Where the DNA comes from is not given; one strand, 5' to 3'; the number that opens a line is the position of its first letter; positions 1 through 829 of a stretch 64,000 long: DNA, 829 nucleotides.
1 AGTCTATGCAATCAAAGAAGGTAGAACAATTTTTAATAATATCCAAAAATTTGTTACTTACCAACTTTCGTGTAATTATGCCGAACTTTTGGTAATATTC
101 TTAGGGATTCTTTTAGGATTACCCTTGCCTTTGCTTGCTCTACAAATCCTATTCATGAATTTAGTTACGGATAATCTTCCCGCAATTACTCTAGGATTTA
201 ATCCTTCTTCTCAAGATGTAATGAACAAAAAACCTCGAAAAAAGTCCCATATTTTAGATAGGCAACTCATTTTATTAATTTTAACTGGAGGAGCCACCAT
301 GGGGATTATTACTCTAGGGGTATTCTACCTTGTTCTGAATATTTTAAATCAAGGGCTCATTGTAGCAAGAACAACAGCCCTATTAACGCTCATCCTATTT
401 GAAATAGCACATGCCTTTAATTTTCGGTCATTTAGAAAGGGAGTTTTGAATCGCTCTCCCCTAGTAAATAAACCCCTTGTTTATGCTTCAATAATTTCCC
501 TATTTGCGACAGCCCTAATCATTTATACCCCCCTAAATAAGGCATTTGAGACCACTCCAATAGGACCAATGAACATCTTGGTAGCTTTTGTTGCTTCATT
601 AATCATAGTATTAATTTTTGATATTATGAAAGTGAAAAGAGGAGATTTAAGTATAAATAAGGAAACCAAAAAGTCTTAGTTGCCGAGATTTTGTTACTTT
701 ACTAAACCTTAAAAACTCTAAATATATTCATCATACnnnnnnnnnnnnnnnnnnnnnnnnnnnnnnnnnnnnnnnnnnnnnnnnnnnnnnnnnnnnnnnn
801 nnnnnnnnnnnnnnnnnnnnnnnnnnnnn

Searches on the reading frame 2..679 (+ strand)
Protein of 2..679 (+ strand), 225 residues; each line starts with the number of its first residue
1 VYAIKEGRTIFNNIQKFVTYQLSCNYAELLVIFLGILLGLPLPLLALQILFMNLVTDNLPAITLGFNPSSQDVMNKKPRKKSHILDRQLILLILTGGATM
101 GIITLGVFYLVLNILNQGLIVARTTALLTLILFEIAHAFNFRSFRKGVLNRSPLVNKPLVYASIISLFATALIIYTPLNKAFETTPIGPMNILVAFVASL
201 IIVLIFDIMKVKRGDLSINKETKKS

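Call 41: search_protein_families(library=pfam, alignment_id=A3, max_evalue=0.00001)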
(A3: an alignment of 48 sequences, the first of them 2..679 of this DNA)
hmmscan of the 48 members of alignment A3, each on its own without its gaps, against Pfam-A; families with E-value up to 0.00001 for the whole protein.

A. member 1, window:2-679:+ (225 aa): 1 family
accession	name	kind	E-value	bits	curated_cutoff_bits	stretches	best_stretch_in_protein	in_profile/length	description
PF00689.26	Cation_ATPase_C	-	1.1e-44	152.8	27.3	1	41-210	1-173/175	Cation transporting ATPase, C-terminus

B. families by the number of members that match (of 48 scanned): 45 families (the first 25 are shown)
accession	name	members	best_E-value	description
PF00300.27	His_Phos_1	2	1.2e-47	Histidine phosphatase superfamily (branch 1)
PF01411.24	tRNA-synt_2c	1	1.3e-132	tRNA synthetases class II (A)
PF02073.20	Peptidase_M29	1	4.1e-115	Thermophilic metalloprotease (M29)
PF01409.25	tRNA-synt_2d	1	7.6e-75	tRNA synthetases class II core domain (F)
PF13603.12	tRNA-synt_1_2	1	1.8e-57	Leucyl-tRNA synthetase, editing domain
PF00133.28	tRNA-synt_1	1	5e-56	tRNA synthetases class I (I, L, M and V)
PF00580.27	UvrD-helicase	1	1.6e-54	UvrD/REP helicase N-terminal domain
PF00136.26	DNA_pol_B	1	3.1e-53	DNA polymerase family B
PF01189.24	Methyltr_RsmB-F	1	4.8e-50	16S rRNA methyltransferase RsmB/F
PF00689.26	Cation_ATPase_C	1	1.1e-44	Cation transporting ATPase, C-terminus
PF01380.27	SIS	1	1.6e-44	SIS domain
PF06210.16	DUF1003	1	4.1e-39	Protein of unknown function (DUF1003)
PF02535.28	Zip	1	4.3e-39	ZIP Zinc transporter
PF17759.6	tRNA_synthFbeta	1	1.9e-38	Phenylalanyl tRNA synthetase beta chain CLM domain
PF01694.28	Rhomboid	1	1.1e-31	Rhomboid domain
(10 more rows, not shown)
